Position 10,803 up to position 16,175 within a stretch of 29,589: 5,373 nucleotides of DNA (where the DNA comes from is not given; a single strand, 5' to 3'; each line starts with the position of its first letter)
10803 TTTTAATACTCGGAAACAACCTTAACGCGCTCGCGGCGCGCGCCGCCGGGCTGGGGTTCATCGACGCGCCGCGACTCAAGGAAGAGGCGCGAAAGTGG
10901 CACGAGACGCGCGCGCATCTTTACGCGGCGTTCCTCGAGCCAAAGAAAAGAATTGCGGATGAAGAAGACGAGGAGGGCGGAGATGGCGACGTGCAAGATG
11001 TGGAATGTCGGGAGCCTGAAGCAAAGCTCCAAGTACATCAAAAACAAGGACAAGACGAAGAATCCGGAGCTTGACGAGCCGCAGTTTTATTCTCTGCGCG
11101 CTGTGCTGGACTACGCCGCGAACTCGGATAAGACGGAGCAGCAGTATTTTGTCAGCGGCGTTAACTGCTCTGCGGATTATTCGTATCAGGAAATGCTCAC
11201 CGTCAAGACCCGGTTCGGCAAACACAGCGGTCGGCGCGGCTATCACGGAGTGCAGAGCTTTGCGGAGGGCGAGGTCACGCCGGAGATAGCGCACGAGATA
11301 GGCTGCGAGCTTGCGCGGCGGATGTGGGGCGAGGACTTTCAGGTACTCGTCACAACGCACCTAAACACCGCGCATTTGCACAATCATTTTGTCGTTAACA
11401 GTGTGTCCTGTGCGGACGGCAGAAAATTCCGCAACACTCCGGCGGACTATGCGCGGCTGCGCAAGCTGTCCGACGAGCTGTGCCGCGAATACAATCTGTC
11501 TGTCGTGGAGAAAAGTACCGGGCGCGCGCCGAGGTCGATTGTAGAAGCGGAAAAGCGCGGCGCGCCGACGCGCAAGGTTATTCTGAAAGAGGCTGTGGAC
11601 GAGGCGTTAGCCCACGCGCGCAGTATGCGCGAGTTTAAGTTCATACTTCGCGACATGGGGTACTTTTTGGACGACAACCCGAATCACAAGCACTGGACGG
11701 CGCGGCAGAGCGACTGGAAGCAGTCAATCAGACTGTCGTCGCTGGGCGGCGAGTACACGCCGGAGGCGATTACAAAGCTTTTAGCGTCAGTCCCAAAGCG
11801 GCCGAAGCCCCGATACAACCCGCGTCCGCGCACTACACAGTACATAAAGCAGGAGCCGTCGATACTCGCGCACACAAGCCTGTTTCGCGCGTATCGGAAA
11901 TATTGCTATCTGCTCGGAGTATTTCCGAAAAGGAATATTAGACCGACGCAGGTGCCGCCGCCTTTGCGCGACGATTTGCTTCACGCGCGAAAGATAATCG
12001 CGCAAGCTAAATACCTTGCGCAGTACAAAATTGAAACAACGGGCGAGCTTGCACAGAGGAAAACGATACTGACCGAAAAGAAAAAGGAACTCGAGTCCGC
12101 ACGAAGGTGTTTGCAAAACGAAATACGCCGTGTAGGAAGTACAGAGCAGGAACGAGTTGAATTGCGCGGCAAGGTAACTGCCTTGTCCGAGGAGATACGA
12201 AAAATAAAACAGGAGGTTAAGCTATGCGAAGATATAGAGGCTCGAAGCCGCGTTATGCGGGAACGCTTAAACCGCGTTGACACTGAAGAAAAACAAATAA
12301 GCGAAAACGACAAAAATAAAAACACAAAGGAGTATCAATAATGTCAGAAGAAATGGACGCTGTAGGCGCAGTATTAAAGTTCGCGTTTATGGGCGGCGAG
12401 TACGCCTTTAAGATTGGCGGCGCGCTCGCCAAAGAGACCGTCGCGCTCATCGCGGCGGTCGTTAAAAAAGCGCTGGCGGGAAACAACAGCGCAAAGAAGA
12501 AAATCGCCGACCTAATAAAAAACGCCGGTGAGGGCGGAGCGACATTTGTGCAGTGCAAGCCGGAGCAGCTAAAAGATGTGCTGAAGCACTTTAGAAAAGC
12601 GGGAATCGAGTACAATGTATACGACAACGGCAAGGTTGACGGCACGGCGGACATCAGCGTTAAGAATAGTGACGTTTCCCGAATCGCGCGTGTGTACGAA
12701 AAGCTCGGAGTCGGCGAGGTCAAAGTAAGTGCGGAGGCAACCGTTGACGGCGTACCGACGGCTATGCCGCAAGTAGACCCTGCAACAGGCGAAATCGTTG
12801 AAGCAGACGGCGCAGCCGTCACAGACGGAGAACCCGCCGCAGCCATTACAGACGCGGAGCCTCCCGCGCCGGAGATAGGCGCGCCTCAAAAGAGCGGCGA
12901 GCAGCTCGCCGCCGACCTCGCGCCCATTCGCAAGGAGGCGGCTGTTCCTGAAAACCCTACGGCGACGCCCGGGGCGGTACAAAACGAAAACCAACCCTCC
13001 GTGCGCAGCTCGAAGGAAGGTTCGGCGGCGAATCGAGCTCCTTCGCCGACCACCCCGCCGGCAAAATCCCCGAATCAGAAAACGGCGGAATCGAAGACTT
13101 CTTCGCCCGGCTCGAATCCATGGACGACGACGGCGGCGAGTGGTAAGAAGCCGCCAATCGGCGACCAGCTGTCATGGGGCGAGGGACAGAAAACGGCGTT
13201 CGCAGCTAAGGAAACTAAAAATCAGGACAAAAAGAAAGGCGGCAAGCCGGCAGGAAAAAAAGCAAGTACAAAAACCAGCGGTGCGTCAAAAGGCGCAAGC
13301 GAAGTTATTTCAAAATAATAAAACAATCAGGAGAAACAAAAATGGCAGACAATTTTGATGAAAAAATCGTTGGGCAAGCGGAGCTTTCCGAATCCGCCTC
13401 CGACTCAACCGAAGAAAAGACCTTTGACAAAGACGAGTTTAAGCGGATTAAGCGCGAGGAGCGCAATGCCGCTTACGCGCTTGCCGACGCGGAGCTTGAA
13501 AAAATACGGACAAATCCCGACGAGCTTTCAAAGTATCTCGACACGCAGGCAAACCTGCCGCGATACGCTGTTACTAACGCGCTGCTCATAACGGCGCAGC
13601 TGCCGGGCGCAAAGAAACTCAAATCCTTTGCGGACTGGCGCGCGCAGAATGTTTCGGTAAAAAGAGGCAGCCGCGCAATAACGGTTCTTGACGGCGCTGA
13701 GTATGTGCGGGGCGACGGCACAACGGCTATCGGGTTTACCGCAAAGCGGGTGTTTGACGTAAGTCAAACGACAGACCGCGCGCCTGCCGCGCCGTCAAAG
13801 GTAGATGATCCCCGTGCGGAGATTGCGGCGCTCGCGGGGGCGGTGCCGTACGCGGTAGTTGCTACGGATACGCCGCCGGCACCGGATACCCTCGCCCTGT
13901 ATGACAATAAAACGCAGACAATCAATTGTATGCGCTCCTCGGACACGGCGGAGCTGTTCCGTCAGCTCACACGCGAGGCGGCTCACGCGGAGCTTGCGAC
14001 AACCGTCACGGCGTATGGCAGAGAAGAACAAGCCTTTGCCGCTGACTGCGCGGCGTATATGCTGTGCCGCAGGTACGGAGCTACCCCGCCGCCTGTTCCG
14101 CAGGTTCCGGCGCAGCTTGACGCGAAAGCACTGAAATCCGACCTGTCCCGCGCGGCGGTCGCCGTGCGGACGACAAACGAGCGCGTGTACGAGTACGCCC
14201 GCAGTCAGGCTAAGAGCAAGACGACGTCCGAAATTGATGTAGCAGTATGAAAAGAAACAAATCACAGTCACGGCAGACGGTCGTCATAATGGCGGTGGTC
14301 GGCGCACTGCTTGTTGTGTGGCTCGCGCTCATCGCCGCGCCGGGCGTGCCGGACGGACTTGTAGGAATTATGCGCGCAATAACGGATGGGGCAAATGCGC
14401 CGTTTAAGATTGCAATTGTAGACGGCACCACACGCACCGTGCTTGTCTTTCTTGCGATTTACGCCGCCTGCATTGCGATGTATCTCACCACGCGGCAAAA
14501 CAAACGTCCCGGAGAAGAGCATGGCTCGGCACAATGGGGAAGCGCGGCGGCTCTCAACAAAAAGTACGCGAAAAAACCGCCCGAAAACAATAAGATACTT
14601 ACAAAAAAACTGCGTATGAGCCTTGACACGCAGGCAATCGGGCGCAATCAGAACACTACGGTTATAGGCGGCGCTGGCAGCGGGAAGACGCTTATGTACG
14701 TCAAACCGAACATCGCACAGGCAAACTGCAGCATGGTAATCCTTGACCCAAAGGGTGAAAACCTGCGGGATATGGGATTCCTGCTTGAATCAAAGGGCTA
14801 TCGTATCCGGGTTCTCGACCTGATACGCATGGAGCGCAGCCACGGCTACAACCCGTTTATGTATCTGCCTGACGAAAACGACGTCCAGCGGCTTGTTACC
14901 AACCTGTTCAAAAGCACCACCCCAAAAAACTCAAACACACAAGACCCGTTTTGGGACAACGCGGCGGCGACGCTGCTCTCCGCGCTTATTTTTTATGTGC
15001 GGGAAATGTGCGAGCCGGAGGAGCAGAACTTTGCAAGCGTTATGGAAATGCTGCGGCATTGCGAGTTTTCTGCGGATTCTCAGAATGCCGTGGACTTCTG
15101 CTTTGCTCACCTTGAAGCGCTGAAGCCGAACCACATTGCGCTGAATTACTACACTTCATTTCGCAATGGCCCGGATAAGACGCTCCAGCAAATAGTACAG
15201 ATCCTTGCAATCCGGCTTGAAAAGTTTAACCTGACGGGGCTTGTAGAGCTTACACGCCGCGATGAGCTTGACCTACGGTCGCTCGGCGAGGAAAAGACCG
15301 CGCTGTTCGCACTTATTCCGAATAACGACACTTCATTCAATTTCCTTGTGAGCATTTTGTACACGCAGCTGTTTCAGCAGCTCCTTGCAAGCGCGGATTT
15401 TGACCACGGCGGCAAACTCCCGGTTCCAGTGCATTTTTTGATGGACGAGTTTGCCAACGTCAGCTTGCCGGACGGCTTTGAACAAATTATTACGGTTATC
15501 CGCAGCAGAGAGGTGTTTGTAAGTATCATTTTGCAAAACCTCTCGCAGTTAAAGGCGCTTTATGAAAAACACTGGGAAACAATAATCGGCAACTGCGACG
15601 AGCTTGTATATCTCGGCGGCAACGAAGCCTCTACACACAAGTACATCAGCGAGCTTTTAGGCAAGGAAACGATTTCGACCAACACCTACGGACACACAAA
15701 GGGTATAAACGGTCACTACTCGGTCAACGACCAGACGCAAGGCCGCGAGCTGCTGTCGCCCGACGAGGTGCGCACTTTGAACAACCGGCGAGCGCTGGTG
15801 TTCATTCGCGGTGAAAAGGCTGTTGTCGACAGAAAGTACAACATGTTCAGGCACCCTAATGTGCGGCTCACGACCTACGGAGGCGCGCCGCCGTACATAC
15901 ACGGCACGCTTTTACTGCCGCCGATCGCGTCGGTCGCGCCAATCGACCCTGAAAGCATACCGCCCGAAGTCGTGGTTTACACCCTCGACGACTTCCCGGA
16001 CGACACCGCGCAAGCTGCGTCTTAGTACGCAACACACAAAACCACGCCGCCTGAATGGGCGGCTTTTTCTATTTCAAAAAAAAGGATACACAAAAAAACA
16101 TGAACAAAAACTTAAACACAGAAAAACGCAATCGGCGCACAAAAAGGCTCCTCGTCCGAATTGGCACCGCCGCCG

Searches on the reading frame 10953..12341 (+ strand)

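Call 25: search_protein_families(library=pfam, proteins=[window:10953-12341:+], max_evalue=0.001)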
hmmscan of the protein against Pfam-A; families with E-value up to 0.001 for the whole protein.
window:10953-12341:+ (462 aa): 1 family
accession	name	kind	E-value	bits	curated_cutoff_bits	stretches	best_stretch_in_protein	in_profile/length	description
PF03432.20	Relaxase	-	8.7e-41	139.7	24.6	1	54-182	1-132/132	MobA/VirD2-like, nuclease domain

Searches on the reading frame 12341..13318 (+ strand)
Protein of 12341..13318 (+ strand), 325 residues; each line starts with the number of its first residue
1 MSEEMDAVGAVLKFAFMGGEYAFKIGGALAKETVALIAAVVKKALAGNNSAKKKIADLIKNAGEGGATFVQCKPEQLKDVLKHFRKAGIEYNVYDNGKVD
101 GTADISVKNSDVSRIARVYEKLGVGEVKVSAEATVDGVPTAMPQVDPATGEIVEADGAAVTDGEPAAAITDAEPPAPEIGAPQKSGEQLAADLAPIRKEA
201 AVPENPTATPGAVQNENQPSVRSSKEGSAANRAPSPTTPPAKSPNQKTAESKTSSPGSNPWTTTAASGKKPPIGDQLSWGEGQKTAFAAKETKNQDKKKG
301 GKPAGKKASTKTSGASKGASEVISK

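Call 25: search_protein_families(library=pfam, proteins=[window:12341-13318:+], max_evalue=0.001)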
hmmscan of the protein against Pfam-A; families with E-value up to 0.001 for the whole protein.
window:12341-13318:+ (325 aa): 1 family
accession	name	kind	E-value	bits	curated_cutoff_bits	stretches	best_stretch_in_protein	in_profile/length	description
PF12687.12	DUF3801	-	1.2e-09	38.7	24.1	1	30-298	1-129/131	Protein of unknown function (DUF3801)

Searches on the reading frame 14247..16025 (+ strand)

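Call 25: search_protein_families(library=pfam, proteins=[window:14247-16025:+], max_evalue=0.001)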
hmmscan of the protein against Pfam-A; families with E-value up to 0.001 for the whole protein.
window:14247-16025:+ (592 aa): 3 families
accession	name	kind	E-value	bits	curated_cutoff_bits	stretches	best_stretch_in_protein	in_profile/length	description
PF02534.20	T4SS-DNA_transf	-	1.1e-54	186.5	20.1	1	125-540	31-452/468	Type IV secretory system Conjugative DNA transfer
PF12696.13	TraG-D_C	-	1.7e-35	122.1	22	1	394-512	1-125/126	TraM recognition site of TraD and TraG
PF10412.15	TrwB_AAD_bind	-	3.7e-15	56.1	20.5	1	395-520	246-375/387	Type IV secretion-system coupling protein DNA-binding domain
